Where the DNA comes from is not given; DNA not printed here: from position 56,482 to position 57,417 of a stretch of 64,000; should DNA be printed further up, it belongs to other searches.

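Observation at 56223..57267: Two-gene module: DUF6884-like protein translationally coupled to a GIY-YIG nuclease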

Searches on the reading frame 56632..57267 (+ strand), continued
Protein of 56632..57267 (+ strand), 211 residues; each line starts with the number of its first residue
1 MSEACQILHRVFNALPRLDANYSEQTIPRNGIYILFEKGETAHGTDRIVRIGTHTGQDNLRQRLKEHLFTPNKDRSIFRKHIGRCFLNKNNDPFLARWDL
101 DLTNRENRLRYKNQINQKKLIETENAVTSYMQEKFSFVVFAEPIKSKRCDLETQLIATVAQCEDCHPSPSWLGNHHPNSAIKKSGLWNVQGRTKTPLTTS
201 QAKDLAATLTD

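Call 28: search_solved_structures(query=A1, max_evalue=10, show_alignments=3)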
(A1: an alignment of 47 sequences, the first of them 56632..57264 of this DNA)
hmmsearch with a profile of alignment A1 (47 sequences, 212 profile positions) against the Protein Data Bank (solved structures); distinct sequences matched with E-value up to 10: 0.

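Call 37: fold_search(model_id=the predicted structure, library=viral)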
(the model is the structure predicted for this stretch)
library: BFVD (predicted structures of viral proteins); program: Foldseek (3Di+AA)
matches with E <= 10: 63; with E <= 0.001: 0
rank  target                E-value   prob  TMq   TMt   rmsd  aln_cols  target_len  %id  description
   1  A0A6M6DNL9            2.6e-01  0.51  0.25  0.45   9.2       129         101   16  (no name in the UniProt tables at hand)
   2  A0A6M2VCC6            4.1e-01  0.69  0.34  0.27   7.4       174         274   10  (no name in the UniProt tables at hand)
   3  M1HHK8                4.4e-01  0.21  0.28  0.29   9.0       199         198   13  (no name in the UniProt tables at hand)
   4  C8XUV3                5.5e-01  0.38  0.29  0.27  13.3       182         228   14  SegD-like protein [Shigella phage Ag3]
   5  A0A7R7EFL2            5.5e-01  0.33  0.31  0.23  14.1       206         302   10  (no name in the UniProt tables at hand)
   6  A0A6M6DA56            7.2e-01  0.21  0.26  0.16   9.7       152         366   18  (no name in the UniProt tables at hand)
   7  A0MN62                7.2e-01  0.12  0.20  0.25   8.7       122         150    9  (no name in the UniProt tables at hand)
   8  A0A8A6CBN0            8.1e-01  0.33  0.25  0.42   8.2       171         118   13  (no name in the UniProt tables at hand)
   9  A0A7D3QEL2            8.6e-01  0.25  0.29  0.24  14.2       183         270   14  (no name in the UniProt tables at hand)
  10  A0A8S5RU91            1.1e+00  0.06  0.16  0.23  13.8       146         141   12  (no name in the UniProt tables at hand)
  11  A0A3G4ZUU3            1.1e+00  0.18  0.24  0.21   9.4       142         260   18  GIY-YIG-like endonuclease [Edafosvirus sp.]
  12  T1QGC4                1.3e+00  0.07  0.19  0.12  10.4       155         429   13  (no name in the UniProt tables at hand)
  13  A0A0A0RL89            1.6e+00  0.06  0.17  0.22  13.3       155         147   11  (no name in the UniProt tables at hand)
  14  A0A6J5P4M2            1.7e+00  0.16  0.26  0.26   9.8       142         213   11  GIY-YIG_SF domain containing protein [uncultured Caudovirales phage]
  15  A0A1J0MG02            2.0e+00  0.14  0.27  0.36   8.8       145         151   15  GIY-YIG domain-containing protein [Serratia phage vB_Sru_IME250]
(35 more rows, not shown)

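Call 39: search_protein_families(library=padloc, alignment_id=A3, max_evalue=0.00001)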
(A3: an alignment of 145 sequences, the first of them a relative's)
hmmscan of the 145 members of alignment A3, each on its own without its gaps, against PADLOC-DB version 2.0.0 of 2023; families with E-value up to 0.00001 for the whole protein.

A. member 1, L002:6914-7225:- (104 aa): 0 families

B. families by the number of members that match (of 145 scanned): 203 families (the first 25 are shown)
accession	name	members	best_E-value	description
PDLC02815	DpdC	3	2.9e-07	DpdC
PDLC03068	Specificity_I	2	5.2e-97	Type I specificity subunit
PDLC00114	GajB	2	5.6e-90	UrvD helicase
PDLC03802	RTasHel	2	1.7e-86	DRT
PDLC03089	Specificity_I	2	8.6e-83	Type I specificity subunit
PDLC03086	Specificity_I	2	4.8e-77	Type I specificity subunit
PDLC03168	Specificity_I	2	2.1e-76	Type I specificity subunit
PDLC03164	Specificity_I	2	3.1e-76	Type I specificity subunit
PDLC03099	Specificity_I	2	3.4e-76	Type I specificity subunit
PDLC03154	Specificity_I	2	2.7e-71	Type I specificity subunit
PDLC00117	GajB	2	2.1e-69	UrvD helicase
PDLC00132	GajB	2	4e-67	UrvD helicase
PDLC03066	Specificity_I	2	4.1e-55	Type I specificity subunit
PDLC03092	Specificity_I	2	4.8e-54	Type I specificity subunit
PDLC00103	GajB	2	1.7e-51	UrvD helicase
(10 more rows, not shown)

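Call 40: search_protein_families(library=pfam, alignment_id=A3, max_evalue=0.00001)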
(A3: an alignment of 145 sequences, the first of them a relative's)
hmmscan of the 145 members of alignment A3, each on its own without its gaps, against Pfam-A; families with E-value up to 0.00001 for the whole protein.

A. member 1, L002:6914-7225:- (104 aa): 0 families

B. families by the number of members that match (of 145 scanned): 143 families (the first 25 are shown)
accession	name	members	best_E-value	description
PF00580.27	UvrD-helicase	2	2.3e-69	UvrD/REP helicase N-terminal domain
PF13361.12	UvrD_C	2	1.7e-48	UvrD-like helicase C-terminal domain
PF00571.33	CBS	2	3.2e-46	CBS domain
PF11074.14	DUF2779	2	1.9e-44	Domain of unknown function(DUF2779)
PF00300.27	His_Phos_1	2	1.2e-41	Histidine phosphatase superfamily (branch 1)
PF01420.25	Methylase_S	2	1.5e-24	Type I restriction modification DNA specificity domain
PF13245.12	AAA_19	2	2.5e-21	AAA domain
PF01850.27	PIN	2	8.3e-15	PIN domain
PF07719.23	TPR_2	2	1.6e-09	Tetratricopeptide repeat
PF00515.34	TPR_1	2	4.8e-08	Tetratricopeptide repeat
PF21818.3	DUF6884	2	7.9e-08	Family of unknown function (DUF6884)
PF01055.32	Glyco_hydro_31_2nd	1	6e-126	Glycosyl hydrolases family 31 TIM-barrel domain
PF11867.13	T1RH-like_C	1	5.3e-125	Type I restriction enzyme HindI endonuclease subunit-like, C-terminal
PF01566.24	Nramp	1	3e-91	Natural resistance-associated macrophage protein-like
PF18766.7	SWI2_SNF2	1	2.4e-82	SWI2/SNF2 ATPase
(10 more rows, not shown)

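Call 51: find_encoding_contigs(protein=P0002, flank=5000, max_places=6)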
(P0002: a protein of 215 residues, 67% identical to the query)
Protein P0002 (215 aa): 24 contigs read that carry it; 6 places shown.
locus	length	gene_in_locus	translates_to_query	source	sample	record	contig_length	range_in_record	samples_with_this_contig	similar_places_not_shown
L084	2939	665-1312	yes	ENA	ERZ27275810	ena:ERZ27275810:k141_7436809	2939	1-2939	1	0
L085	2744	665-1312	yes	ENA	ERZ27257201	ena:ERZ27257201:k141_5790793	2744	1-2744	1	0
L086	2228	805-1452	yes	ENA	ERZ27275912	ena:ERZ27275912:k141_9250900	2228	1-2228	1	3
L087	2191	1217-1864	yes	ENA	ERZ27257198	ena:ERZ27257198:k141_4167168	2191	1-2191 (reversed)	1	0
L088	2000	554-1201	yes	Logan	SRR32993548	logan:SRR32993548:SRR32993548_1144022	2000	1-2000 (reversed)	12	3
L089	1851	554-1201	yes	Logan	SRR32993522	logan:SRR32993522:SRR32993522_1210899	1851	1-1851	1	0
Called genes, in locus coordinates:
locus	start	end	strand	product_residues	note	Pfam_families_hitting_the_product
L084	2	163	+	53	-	?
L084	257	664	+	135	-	PF21818:DUF6884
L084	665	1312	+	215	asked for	PF26468:GIY_YIG_3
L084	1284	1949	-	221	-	-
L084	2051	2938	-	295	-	?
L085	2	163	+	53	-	?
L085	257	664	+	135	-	PF21818:DUF6884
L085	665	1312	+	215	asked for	PF26468:GIY_YIG_3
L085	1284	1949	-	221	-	-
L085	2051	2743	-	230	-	?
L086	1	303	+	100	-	?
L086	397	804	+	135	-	PF21818:DUF6884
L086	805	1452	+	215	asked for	PF26468:GIY_YIG_3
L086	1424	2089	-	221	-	-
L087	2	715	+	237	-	?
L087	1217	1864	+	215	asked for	PF26468:GIY_YIG_3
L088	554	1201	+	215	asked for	PF26468:GIY_YIG_3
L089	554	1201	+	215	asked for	PF26468:GIY_YIG_3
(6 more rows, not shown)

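Call 55: search_protein_families(library=pfam, alignment_id=A1, max_evalue=1)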
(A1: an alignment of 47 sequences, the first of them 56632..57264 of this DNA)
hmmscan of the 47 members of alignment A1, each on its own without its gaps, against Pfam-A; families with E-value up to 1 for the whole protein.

A. member 1, window:56632-57264:+ (211 aa): 4 families
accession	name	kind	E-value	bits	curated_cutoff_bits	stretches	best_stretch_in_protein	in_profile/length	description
PF20815.3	GIY_YIG_2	-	0.0098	16.3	22.4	1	56-157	40-127/153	GIY-YIG catalytic domain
PF13319.11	DUF4090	-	0.043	14.5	22.7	1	46-77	49-81/84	Protein of unknown function (DUF4090)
PF01541.30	GIY-YIG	-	0.074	13.8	22.6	0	30-78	2-41/78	GIY-YIG catalytic domain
PF01986.22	DUF123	-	0.24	12.3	25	1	50-134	10-75/95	Domain of unknown function DUF123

B. families by the number of members that match (of 47 scanned): 34 families (the first 25 are shown)
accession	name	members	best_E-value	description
PF01986.22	DUF123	28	0.0019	Domain of unknown function DUF123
PF01541.30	GIY-YIG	14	0.004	GIY-YIG catalytic domain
PF20815.3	GIY_YIG_2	10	0.0011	GIY-YIG catalytic domain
PF11995.13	DUF3490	6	0.003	Domain of unknown function (DUF3490)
PF20547.3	DUF6761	5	0.0084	Family of unknown function (DUF6761)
PF11684.13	DUF3280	5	0.032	Protein of unknown function (DUF2380)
PF21021.3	FAF1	4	0.013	Fas-associated factor 1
PF10609.15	ParA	3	0.0063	NUBPL iron-transfer P-loop NTPase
PF17442.7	U62_UL91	3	0.063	Functional domain of U62 and UL91 proteins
PF12539.13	Csm1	2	0.018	Chromosome segregation protein Csm1/Pcs1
PF13319.11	DUF4090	2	0.043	Protein of unknown function (DUF4090)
PF11774.14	Lsr2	2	0.078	Lsr2 dimerization domain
PF02633.19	Creatininase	2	0.098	Creatinine amidohydrolase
PF04472.17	SepF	1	0.007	Cell division protein SepF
PF25031.1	SBSPON_C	1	0.013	SBSPON-like, C-terminal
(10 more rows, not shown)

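Call 58: search_dna_similar(query=window:56632-57264:+, collection=phages, mode=protein, max_evalue=0.001, max_rows=15)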
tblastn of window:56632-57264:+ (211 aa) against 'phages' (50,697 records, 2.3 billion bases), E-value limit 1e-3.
No match.

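Call 59: search_dna_similar(query=window:56632-57264:+, collection=plasmids, mode=protein, max_evalue=0.001, max_rows=20)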
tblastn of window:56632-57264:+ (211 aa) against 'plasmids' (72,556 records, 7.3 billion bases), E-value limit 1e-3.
Records with a match: 7; places in all: 7; records where one place covers at least 80% of the query: 1.
Best place of each record, by identity: <60% 7.
By first word of the organism name: Haloarcula 5; Deinococcus 1; Halorientalis 1.
By predicted mobility (MOB-suite, as given by PLSDB): non-mobilizable 7.
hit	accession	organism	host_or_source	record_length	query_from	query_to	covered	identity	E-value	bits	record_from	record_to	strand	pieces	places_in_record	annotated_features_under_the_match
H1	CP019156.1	Haloarcula taiwanensis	single cell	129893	28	190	77%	29.6%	4e-6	54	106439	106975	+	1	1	hypothetical protein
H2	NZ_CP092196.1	Deinococcus sp. KNUC1210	Setaria viridis,cell ...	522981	16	190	83%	27.5%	2e-4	49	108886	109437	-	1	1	hypothetical protein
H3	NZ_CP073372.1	Haloarcula sinaiiensis ATCC 33800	cell culture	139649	28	190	77%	28.6%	2e-6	55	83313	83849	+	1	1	hypothetical protein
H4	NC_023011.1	Haloarcula hispanica N601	-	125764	28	190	77%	28.6%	4e-6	54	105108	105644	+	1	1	hypothetical protein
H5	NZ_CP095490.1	Halorientalis marina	cell culture,salt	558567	28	190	77%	28.5%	4e-4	48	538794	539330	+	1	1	hypothetical protein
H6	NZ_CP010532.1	Haloarcula sp. CBA1115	monoisolate,Solar salt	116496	28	190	77%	28.0%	5e-6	54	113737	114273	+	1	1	hypothetical protein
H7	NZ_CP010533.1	Haloarcula sp. CBA1115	monoisolate,Solar salt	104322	28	190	77%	27.6%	1e-4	49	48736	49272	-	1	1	hypothetical protein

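Call 60: get_annotated_region(hit=H1, flank=5000)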
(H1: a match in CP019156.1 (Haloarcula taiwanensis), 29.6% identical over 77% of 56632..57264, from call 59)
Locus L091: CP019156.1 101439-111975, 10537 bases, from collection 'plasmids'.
description: Haloarcula taiwanensis strain Taiwanensis plasmid pNYT1, complete sequence
organism: Haloarcula taiwanensis (NCBI taxid 1932004)
taxonomy: Archaea; Euryarchaeota; Halobacteria; Halobacteriales; Haloarculaceae; Haloarcula; Haloarcula taiwanensis
host: -; source: single cell; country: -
typing (MOB-suite, as given by PLSDB): non-mobilizable; mating-pair formation MPF_T
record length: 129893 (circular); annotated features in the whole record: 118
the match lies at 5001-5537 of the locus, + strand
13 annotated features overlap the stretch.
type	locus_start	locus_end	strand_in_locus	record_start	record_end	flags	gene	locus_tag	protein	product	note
CDS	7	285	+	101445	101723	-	-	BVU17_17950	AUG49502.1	hypothetical protein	-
CDS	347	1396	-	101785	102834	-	-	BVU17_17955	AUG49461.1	PAS domain-containing sensor histidine kinase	-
CDS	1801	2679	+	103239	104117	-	-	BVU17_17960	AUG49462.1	hypothetical protein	-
CDS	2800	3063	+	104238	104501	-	-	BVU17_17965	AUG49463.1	hypothetical protein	-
CDS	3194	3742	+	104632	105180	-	-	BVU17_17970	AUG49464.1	hypothetical protein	-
CDS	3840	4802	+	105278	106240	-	-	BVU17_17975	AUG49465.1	DUF955 domain-containing protein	-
CDS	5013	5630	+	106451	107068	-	-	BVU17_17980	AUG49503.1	hypothetical protein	-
CDS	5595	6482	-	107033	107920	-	-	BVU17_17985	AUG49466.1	HNH endonuclease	-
CDS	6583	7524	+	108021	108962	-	-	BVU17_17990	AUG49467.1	hypothetical protein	-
CDS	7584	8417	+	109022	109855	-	-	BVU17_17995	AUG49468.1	hypothetical protein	-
CDS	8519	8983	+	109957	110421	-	-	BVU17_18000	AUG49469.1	hypothetical protein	-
CDS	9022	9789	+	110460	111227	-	-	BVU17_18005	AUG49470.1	hypothetical protein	-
CDS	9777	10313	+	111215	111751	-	-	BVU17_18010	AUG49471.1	hypothetical protein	-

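Call 61: get_annotated_region(hit=H2, flank=5000)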
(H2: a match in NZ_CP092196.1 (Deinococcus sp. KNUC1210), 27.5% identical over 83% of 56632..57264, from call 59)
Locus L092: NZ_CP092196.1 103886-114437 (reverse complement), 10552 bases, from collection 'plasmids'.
description: Deinococcus sp. KNUC1210 plasmid unnamed9, complete sequence
organism: Deinococcus sp. KNUC1210 (NCBI taxid 2917691)
taxonomy: Bacteria; Deinococcota; Deinococci; Deinococcales; Deinococcaceae; Deinococcus; Deinococcus sp. KNUC1210
host: -; source: Setaria viridis,cell culture,rhizospheric soil; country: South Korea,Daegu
typing (MOB-suite, as given by PLSDB): non-mobilizable
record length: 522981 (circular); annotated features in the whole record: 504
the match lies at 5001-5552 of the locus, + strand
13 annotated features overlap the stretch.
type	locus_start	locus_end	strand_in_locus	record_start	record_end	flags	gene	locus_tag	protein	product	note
CDS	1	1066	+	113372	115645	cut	-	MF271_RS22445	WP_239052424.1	hypothetical protein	-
CDS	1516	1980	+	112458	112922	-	-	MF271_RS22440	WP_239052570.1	hypothetical protein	-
CDS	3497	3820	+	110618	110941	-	-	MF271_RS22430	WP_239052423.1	hypothetical protein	-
CDS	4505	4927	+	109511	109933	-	-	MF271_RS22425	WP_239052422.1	DUF6884 domain-containing protein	-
CDS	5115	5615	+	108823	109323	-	-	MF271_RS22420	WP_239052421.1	hypothetical protein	-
CDS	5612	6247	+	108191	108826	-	-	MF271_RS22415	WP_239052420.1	hypothetical protein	-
CDS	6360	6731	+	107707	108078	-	-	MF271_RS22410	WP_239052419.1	hypothetical protein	-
CDS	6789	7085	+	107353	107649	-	-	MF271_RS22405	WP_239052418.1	hypothetical protein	-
CDS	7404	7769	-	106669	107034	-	-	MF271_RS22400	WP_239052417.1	MerR family transcriptional regulator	-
CDS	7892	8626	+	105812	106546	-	-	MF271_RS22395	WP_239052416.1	SDR family oxidoreductase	-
CDS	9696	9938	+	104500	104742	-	-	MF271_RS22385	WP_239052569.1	hypothetical protein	-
CDS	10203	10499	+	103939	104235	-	-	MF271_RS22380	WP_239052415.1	hypothetical protein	-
CDS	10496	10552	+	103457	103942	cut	-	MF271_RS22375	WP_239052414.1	hypothetical protein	-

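Call 62: find_related_loci(query=A1, collection=viral_contigs, flank=6000)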
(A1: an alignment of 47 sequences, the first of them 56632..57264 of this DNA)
Query A1 (211 aa) in viral_contigs; peptide patterns used: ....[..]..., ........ (x = any residue, [..] = any of these).
31 stretches matched a pattern; 11 encode a relative of the query (tblastn E <= 1e-3); 11 distinct loci.
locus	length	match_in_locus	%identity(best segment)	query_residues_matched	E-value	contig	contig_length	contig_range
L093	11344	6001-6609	51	1-205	1e-67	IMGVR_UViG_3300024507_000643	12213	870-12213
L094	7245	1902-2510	51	1-205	1e-67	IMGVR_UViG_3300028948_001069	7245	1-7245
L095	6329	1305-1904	51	1-202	2e-67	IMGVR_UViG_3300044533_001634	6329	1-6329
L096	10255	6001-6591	40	5-205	6e-45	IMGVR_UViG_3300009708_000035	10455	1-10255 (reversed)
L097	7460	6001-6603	39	5-209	1e-44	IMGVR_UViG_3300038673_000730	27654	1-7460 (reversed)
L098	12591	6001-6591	39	5-205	2e-44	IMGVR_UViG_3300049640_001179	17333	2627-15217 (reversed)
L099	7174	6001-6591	39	5-205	2e-44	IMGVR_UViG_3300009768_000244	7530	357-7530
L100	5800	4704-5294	39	5-205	2e-44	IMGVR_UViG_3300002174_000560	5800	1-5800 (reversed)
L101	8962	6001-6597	38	3-201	7e-44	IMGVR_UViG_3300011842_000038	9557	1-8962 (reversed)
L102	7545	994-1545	31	17-188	3e-12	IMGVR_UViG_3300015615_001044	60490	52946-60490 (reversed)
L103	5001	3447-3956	27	28-188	3e-7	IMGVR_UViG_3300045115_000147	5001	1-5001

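Call 65: search_protein_families(library=pfam, proteins=[L098:5563-6933:+, L084:1287-1949:-, L062:2447-2854:+, L057:426-1079:+, L040:9325-9975:+, L075:10651-11364:+], max_evalue=0.01)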
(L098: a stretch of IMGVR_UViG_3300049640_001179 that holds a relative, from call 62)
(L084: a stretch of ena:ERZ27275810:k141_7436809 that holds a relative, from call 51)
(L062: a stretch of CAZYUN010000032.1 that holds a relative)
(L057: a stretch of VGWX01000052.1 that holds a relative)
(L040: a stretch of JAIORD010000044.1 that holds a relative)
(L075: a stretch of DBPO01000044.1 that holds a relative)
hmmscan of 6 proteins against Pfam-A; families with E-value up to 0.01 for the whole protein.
L098:5563-6933:+ (457 aa): 2 families
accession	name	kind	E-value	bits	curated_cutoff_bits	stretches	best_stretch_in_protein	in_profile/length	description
PF21818.3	DUF6884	-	1.3e-40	139.1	30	1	3-133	1-135/135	Family of unknown function (DUF6884)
PF24698.1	DUF7662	-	9.8e-14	51.4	26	1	381-444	1-61/72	Domain of unknown function (DUF7662)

L084:1287-1949:- (221 aa): 0 families

L062:2447-2854:+ (136 aa): 0 families

L057:426-1079:+ (218 aa): 1 family
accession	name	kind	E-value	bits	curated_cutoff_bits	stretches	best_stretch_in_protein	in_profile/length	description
PF21818.3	DUF6884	-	7.9e-08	33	30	1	76-187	15-129/135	Family of unknown function (DUF6884)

L040:9325-9975:+ (217 aa): 1 family
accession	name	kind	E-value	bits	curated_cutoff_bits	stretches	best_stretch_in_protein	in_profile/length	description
PF21818.3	DUF6884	-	1.1e-06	29.2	30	1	56-152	16-107/135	Family of unknown function (DUF6884)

L075:10651-11364:+ (238 aa): 1 family
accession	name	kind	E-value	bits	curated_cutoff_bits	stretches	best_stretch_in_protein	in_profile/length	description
PF21818.3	DUF6884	-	0.00063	20.3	30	1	85-190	19-124/135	Family of unknown function (DUF6884)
